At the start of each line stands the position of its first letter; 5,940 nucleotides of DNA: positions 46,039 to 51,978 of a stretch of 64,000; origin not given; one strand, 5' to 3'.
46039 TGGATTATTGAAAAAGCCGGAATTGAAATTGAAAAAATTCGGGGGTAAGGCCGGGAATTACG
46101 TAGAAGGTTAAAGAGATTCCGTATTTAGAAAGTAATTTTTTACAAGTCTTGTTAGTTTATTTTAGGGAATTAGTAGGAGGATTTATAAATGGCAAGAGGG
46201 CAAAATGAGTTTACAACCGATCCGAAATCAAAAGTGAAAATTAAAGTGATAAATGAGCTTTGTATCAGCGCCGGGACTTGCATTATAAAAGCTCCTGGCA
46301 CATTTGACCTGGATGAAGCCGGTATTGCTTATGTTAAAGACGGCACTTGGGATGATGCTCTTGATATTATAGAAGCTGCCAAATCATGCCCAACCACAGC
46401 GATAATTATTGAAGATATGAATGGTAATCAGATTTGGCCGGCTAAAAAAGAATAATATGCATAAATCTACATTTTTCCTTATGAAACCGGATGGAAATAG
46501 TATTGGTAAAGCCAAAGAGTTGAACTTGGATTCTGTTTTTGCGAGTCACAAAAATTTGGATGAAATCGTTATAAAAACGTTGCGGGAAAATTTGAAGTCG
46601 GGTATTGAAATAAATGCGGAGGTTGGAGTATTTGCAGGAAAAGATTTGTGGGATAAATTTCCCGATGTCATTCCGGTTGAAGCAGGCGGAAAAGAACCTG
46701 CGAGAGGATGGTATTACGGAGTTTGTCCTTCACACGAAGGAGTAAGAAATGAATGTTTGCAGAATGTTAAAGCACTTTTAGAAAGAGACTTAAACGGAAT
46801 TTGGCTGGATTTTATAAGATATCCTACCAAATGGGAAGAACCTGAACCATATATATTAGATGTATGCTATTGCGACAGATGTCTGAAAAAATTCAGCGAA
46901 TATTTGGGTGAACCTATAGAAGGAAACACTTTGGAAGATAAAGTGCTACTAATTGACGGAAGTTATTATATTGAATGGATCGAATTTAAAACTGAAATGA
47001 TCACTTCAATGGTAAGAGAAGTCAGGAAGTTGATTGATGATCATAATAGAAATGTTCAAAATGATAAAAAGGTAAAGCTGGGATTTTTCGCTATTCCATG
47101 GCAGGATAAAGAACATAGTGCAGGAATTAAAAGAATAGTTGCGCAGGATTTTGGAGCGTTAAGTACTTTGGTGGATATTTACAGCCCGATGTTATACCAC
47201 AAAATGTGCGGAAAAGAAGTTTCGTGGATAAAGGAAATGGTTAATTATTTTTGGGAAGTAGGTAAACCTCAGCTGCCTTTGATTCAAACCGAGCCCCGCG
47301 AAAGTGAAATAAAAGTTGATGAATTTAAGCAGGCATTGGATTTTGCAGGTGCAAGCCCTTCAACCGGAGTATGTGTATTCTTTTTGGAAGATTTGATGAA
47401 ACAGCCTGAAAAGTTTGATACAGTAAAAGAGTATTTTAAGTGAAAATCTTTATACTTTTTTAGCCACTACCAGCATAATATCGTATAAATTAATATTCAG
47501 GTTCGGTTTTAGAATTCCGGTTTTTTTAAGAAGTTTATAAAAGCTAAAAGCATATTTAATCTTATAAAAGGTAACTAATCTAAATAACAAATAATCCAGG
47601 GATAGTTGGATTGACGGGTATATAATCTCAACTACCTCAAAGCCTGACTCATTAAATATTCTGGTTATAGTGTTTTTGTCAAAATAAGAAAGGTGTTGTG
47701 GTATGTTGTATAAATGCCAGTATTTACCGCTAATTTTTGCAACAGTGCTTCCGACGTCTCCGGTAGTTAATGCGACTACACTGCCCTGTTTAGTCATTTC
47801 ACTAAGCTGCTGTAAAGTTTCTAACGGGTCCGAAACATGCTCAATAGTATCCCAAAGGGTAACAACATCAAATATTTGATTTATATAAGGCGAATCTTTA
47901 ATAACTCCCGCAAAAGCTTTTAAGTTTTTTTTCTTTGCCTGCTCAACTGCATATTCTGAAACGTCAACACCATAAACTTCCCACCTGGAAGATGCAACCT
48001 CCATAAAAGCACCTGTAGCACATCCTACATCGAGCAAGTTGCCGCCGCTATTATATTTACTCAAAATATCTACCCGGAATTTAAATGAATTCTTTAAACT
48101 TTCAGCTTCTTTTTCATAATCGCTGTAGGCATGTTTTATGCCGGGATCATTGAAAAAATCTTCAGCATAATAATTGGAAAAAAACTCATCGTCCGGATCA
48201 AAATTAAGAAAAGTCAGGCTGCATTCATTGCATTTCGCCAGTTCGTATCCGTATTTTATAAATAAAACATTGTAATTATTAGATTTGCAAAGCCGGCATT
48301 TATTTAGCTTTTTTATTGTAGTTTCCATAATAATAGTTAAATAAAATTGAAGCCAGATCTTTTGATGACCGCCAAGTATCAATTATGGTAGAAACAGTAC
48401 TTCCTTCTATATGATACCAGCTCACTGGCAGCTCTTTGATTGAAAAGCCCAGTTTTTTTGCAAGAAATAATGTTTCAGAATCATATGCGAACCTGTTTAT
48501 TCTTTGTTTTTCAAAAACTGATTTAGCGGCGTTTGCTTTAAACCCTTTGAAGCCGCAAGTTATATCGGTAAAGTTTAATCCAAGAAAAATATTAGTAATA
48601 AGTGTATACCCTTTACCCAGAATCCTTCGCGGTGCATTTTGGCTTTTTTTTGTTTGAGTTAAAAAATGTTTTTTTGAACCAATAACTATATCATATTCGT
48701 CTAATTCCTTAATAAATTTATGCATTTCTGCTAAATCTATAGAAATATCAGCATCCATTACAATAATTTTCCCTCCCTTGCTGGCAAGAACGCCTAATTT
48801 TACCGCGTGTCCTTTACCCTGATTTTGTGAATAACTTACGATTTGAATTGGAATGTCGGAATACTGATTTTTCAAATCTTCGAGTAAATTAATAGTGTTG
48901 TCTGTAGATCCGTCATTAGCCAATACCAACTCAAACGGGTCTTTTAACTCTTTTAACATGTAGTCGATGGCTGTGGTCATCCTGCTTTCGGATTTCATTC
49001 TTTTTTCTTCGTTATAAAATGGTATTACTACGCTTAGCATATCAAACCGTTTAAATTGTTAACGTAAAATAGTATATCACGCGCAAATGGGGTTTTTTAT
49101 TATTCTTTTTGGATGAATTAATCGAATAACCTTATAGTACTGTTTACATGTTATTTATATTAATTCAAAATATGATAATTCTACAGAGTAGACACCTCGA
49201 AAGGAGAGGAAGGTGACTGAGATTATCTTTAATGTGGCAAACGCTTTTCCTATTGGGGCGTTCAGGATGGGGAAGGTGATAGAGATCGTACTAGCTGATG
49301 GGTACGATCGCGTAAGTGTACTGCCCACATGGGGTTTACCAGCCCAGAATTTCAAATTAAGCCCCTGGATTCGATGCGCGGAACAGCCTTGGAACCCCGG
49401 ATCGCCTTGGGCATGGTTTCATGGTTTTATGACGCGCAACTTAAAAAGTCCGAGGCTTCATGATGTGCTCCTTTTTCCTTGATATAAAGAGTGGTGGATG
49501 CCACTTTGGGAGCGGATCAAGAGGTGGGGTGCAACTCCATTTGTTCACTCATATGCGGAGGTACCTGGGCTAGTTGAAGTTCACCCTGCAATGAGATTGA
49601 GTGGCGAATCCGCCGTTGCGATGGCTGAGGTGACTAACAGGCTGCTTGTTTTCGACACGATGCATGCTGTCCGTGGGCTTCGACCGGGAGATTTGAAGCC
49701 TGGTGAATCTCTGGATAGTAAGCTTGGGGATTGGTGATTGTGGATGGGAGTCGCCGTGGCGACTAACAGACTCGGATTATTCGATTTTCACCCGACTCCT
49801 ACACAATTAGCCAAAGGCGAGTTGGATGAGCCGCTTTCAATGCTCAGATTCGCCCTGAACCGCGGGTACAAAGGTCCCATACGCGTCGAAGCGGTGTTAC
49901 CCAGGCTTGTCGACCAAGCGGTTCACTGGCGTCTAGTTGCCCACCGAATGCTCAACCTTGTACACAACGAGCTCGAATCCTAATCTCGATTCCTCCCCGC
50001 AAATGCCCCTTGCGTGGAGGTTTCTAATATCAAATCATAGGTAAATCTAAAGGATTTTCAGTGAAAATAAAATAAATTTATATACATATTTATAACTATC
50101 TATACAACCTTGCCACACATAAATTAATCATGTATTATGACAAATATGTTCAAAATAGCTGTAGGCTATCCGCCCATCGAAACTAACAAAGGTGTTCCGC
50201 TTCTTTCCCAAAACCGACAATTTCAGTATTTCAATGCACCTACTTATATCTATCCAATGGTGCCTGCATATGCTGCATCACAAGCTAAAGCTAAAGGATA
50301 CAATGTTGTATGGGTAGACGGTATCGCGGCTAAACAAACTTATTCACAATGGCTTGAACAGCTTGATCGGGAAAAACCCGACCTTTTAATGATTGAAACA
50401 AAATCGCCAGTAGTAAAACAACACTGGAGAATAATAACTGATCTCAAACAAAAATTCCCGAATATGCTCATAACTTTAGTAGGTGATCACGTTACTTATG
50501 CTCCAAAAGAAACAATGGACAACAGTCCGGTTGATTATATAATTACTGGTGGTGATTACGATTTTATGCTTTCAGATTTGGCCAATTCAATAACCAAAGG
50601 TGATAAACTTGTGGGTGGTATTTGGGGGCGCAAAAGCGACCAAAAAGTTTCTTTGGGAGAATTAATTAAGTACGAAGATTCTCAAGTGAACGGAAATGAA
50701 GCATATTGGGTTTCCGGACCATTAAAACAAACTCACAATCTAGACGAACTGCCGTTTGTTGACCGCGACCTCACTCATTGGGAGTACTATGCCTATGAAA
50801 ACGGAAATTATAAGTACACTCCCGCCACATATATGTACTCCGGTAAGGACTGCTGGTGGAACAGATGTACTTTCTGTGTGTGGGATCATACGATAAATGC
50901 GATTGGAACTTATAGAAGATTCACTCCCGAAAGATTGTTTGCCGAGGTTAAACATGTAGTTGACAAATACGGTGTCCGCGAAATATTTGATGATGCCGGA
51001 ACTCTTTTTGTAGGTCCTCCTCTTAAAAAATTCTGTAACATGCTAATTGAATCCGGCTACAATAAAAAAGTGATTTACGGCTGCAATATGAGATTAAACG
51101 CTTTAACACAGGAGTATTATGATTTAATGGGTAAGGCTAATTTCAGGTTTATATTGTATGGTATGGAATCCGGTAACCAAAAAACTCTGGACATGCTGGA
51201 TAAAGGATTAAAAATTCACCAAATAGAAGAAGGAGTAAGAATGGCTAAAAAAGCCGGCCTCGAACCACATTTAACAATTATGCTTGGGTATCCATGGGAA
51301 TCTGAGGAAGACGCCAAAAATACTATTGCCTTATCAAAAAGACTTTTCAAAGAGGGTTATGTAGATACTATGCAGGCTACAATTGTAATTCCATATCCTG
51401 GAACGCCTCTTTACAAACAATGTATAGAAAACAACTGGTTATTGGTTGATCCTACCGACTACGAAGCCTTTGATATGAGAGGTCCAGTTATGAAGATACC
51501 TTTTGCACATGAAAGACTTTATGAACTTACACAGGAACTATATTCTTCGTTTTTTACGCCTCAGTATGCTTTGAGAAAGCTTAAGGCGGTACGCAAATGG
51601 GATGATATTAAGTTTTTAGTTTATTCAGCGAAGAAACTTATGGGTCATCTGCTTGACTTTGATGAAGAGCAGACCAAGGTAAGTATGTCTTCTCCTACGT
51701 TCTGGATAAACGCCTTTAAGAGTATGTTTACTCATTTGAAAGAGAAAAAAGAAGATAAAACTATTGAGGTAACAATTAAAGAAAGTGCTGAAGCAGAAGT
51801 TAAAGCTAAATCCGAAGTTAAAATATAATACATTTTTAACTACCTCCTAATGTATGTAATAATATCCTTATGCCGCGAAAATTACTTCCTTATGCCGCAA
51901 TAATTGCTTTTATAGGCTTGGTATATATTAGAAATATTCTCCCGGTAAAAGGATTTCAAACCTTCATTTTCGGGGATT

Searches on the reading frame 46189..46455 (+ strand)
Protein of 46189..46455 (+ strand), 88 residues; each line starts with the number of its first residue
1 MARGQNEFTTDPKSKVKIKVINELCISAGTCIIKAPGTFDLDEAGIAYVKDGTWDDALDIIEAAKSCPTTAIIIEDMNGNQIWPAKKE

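Call 8: search_protein_families(library=pfam, proteins=[window:46189-46455:+])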
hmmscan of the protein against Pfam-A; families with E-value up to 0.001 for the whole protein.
window:46189-46455:+ (88 aa): 3 families
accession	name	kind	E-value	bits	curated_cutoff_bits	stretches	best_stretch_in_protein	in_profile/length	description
PF13370.11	Fer4_13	-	7.2e-09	36.7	24.5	1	22-72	2-56/58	4Fe-4S single cluster domain of Ferredoxin I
PF13459.11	Fer4_15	-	9.1e-08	33.1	22.4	1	22-74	5-66/66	4Fe-4S single cluster domain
PF06902.16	Fer4_19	-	1e-05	25.9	24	1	15-71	5-58/64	Divergent 4Fe-4S mono-cluster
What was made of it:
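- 46189..46455 (+): Single-cluster ferredoxin with three Cys, predicted [3Fe-4S]. It is the partner of the radical-SAM gene and only a possible electron source for E1. It matches Pfam Fer4_13 and Fer4_15 (call 8).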

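Call 35: search_protein_families(library=ncbifam, proteins=[window:46189-46455:+], max_evalue=0.00001)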
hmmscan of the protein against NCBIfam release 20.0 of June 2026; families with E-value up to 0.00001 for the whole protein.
window:46189-46455:+ (88 aa): 0 families

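Call 57: search_solved_structures(query=window:46189-46455:+, max_evalue=0.01, show_alignments=1)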
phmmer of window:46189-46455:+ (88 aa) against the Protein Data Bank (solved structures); distinct sequences matched with E-value up to 0.01: 13.
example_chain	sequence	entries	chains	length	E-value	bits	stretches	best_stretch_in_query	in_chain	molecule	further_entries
8bu0_A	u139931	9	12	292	1.1e-06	31.8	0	44-65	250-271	Consensus tetratricopeptide repeat protein | Crystal structure of an 8-repeat consensus TPR superhelix with Zinc. | Monomer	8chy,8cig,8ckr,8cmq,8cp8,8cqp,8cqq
1iqz_A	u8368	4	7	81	7.9e-06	29.2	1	20-76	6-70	Ferredoxin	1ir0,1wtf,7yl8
9gzg_A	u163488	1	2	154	2.1e-05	27.8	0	42-66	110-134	Engineered CTPR protein with glutamic acids for conductivity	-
1dax_A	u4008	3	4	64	0.00016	25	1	20-76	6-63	FERREDOXIN I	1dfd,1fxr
1rof_A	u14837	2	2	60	0.00063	23.1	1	17-76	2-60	FERREDOXIN | FERREDOXIN(A)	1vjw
8ch0_A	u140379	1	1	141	0.00068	23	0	44-64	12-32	Consensus tetratricopeptide repeat protein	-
2fo7_A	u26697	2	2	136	0.00071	22.9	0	44-64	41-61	SYNTHETIC CONSENSUS TPR PROTEIN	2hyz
9qhc_A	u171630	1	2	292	0.005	20.2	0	44-64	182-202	Engineered tetratricopeptide repeat protein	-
2z8q_A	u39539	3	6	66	0.0064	19.9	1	17-76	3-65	Ferredoxin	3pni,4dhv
1f2g_A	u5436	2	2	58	0.008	19.5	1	21-73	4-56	FERREDOXIN II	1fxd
4id8_A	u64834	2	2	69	0.0084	19.5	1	17-74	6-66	Putative ferredoxin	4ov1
2wqh_A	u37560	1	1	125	0.0087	19.4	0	44-65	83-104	CTPR3Y3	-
1na0_A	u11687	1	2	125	0.0099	19.3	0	44-66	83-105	designed protein CTPR3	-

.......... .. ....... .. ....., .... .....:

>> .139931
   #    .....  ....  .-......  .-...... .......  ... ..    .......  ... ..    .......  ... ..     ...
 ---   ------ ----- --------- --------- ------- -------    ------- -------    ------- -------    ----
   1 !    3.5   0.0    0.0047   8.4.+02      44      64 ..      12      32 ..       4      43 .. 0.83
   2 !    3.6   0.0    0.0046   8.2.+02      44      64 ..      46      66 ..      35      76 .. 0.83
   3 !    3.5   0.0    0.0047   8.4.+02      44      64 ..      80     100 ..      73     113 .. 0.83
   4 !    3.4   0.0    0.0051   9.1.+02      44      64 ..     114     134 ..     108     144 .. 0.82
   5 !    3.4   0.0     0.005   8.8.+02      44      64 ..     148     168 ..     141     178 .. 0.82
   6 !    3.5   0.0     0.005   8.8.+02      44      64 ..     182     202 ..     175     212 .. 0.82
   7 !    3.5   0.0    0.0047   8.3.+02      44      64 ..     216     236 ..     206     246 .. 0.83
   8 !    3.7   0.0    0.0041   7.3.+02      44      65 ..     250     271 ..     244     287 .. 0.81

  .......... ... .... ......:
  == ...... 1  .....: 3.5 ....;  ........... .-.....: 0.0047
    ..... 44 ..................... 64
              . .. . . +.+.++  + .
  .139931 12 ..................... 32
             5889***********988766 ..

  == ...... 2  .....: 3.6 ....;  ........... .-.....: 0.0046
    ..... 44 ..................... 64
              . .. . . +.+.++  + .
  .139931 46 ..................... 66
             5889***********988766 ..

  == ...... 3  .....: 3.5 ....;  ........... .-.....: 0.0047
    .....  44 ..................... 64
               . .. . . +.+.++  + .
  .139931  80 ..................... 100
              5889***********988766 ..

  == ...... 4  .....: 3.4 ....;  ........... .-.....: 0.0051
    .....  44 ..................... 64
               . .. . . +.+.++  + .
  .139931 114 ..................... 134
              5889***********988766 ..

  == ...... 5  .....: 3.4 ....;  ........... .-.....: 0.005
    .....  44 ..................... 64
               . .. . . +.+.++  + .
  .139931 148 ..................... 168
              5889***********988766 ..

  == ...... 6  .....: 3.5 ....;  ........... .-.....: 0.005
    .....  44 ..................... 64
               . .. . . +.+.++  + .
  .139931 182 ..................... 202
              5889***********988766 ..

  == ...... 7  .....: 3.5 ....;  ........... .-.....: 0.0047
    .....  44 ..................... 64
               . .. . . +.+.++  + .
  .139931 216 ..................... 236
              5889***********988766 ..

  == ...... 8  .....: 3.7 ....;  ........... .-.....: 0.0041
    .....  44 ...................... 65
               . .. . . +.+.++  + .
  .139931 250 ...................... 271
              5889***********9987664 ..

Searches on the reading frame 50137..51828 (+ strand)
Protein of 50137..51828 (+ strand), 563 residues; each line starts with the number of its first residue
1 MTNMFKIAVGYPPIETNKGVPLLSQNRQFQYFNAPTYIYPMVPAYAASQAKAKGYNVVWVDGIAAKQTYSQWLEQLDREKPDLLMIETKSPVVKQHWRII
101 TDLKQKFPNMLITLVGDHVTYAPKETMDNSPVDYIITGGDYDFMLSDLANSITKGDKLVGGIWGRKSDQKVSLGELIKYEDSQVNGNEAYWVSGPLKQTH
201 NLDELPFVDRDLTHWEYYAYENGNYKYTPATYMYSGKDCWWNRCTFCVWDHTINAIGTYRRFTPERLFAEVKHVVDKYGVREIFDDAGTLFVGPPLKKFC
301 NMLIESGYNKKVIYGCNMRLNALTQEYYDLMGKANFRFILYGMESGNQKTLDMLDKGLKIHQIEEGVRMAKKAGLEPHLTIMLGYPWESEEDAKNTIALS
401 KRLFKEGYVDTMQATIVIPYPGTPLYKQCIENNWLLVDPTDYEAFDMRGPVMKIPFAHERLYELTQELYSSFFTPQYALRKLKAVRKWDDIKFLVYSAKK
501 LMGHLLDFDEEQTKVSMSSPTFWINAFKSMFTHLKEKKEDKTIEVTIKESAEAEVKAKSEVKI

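Call 3: search_protein_families(library=ncbifam, proteins=[window:50137-51828:+])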
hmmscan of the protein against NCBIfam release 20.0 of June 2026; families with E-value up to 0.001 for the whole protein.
window:50137-51828:+ (563 aa): 19 families
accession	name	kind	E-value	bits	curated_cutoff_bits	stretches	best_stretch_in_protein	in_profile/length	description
TIGR03471.1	HpnJ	equivalog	3.7e-45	154.7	577.6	1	38-502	32-464/472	hopanoid biosynthesis associated radical SAM protein HpnJ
TIGR02026.1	BchE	equivalog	3.7e-25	88.7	481.35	1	40-475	22-430/497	magnesium-protoporphyrin IX monomethyl ester anaerobic oxidative cyclase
NF050148.1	rSAM_ApyD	equivalog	9.6e-18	63.9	750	1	234-429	203-393/645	RiPP biosynthesis radical SAM protein ApyD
TIGR04479.1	bcpD_PhpK_rSAM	subfamily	2.1e-17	62.7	600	1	229-401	240-407/504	PhpK family radical SAM P-methyltransferase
TIGR03975.1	rSAM_ocin_1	subfamily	1.5e-15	56.7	281.85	1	104-399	152-426/606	RiPP maturation radical SAM C-methyltransferase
TIGR04013.1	B12_SAM_MJ_1487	hypoth_equivalog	2.7e-15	56.1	251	1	318-428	247-356/382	TIGR04013 family B12-binding domain/radical SAM domain-containing protein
TIGR04014.1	B12_SAM_MJ_0865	equivalog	2e-14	53.2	360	1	236-432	166-361/434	methyl-coenzyme M reductase glutamine C-methyltransferase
TIGR04072.2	rSAM_ladder_B12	equivalog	3.4e-12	45.8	360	1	242-482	191-425/443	lipid biosynthesis B12-binding/radical SAM protein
TIGR04295.1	B12_rSAM_oligo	hypoth_equivalog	1.6e-11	43.6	400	1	31-429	16-384/422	TIGR04295 family B12-binding domain-containing radical SAM protein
NF038361.1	rSAM_Sden_1168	equivalog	1.6e-10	40.2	575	1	197-434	245-478/560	Sden_1168 family B12-binding radical SAM P-methyltransferase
NF033070.1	rSAM_AprD4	equivalog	6e-10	38.6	500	1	202-447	170-408/456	AprD4 family radical SAM diol-dehydratase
TIGR04367.1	HpnR_B12_rSAM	equivalog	2.4e-08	33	650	1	182-463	141-403/490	hopanoid C-3 methylase HpnR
TIGR04385.1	B12_rSAM_cofa1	equivalog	5.5e-08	32.4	450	1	199-416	167-377/438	B12 lower ligand biosynthesis radical SAM protein BzaD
TIGR03960.1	rSAM_fuse_unch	hypoth_equivalog_domain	7.5e-07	28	462.3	1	269-406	288-427/605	TIGR03960 family B12-binding radical SAM protein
NF040542.1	rSAM_RCCLKC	equivalog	1.4e-06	27.7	450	1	329-428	276-376/423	arsinothricin biosynthesis radical SAM protein ArsL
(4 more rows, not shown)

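Call 4: search_protein_families(library=pfam, proteins=[window:50137-51828:+])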
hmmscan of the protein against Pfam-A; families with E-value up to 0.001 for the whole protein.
window:50137-51828:+ (563 aa): 3 families
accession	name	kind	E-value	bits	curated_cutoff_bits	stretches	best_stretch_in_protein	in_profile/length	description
PF04055.27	Radical_SAM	-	9.5e-17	62.1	29.5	1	242-398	9-164/166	Radical SAM superfamily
PF02310.24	B12-binding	-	3.4e-07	30.6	32.1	1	37-138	11-111/121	B12 binding domain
PF25199.1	nSTAND_NTPase5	-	0.00072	19.8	34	0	46-106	64-122/145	Novel STAND NTPase 5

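Call 42: find_related_loci(query=A2, collection=metagenome_contigs, flank=10000)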
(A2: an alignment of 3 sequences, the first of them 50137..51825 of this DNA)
Query A2 (563 aa) in metagenome_contigs; peptide patterns used: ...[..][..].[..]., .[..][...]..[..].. (x = any residue, [..] = any of these).
599 stretches matched a pattern (row limit reached: there are more); 447 encode a relative of the query (tblastn E <= 1e-3); the best 80 are kept; 80 distinct loci.
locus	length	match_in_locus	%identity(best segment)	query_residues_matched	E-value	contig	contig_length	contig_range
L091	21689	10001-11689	78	2-563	0e+0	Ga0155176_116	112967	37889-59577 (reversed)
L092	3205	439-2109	78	5-561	0e+0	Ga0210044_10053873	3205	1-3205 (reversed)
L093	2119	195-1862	76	5-559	0e+0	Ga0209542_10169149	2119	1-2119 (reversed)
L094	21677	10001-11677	73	5-563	0e+0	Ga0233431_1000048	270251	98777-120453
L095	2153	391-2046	72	5-563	0e+0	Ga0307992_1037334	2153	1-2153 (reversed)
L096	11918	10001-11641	74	5-551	0e+0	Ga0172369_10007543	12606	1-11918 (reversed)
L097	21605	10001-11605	73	6-539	0e+0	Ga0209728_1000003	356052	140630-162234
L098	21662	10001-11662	71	4-562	0e+0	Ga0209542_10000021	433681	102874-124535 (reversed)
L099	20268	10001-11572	74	5-530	0e+0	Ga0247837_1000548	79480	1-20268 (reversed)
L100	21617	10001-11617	72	2-539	0e+0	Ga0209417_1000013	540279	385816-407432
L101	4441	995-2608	72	2-539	0e+0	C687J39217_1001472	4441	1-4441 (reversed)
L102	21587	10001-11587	65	1-541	0e+0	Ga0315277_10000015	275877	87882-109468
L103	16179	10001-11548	66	5-531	0e+0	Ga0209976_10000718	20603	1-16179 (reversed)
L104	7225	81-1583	66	7-514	0e+0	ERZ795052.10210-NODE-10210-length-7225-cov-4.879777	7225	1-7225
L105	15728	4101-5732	65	6-551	0e+0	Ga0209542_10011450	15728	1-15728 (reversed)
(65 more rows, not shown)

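Call 56: search_solved_structures(query=window:50137-51828:+, max_evalue=0.001)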
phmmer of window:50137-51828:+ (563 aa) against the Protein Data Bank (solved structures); distinct sequences matched with E-value up to 0.001: 2.
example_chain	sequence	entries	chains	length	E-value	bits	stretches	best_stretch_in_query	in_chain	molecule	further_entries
9ccb_A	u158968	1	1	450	1.2e-10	44.1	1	244-441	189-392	Radical SAM core domain-containing protein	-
6fd2_B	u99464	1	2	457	3.5e-07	32.7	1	258-436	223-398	Putative apramycin biosynthetic oxidoreductase 4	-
